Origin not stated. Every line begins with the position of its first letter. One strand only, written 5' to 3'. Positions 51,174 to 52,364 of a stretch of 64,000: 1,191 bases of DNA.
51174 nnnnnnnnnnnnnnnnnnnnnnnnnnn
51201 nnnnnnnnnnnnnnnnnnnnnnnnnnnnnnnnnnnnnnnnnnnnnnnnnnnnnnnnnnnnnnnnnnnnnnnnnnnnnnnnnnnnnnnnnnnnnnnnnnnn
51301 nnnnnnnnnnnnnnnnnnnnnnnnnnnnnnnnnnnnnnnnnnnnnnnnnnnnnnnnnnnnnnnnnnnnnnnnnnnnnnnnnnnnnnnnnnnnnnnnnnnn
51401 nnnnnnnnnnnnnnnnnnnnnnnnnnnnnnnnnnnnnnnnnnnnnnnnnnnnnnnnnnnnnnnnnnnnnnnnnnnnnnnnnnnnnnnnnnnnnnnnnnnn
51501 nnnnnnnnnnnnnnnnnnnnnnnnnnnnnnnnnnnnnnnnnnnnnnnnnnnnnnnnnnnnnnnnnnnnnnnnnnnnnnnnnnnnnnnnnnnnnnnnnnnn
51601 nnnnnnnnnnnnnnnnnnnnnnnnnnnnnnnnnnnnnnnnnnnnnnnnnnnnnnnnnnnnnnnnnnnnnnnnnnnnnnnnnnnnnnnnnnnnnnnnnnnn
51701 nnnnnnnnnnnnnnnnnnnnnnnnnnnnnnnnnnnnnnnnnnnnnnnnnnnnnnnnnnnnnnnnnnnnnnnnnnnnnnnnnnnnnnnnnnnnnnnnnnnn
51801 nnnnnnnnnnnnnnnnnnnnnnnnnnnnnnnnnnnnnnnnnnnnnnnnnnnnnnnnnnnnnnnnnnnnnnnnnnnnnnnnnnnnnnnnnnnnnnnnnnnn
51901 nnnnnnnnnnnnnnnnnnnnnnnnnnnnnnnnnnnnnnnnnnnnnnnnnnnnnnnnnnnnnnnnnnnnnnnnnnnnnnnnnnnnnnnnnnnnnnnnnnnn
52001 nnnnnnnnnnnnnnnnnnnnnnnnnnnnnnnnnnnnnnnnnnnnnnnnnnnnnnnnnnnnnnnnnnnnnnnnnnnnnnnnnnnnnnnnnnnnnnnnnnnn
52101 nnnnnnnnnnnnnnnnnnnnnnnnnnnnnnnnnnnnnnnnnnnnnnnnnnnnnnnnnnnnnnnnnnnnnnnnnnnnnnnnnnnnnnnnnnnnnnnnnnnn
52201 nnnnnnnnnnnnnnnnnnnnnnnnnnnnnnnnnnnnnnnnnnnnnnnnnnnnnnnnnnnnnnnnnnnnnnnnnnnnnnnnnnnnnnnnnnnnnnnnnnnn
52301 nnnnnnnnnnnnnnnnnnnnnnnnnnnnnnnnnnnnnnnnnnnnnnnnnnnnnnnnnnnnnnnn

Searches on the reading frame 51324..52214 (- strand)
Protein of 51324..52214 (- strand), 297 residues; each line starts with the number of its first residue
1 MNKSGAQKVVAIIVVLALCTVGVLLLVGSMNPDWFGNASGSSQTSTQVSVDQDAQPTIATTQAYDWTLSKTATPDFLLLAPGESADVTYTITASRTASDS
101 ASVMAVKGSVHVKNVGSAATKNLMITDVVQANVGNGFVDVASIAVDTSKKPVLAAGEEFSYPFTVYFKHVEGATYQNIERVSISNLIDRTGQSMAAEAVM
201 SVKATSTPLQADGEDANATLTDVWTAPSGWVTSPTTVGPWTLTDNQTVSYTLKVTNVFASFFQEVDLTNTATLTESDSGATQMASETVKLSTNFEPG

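Call 48: search_protein_families(library=pfam, proteins=[window:51324-52214:-], max_evalue=0.1)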
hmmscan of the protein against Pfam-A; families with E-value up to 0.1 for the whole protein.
seq(297 aa): 0 families
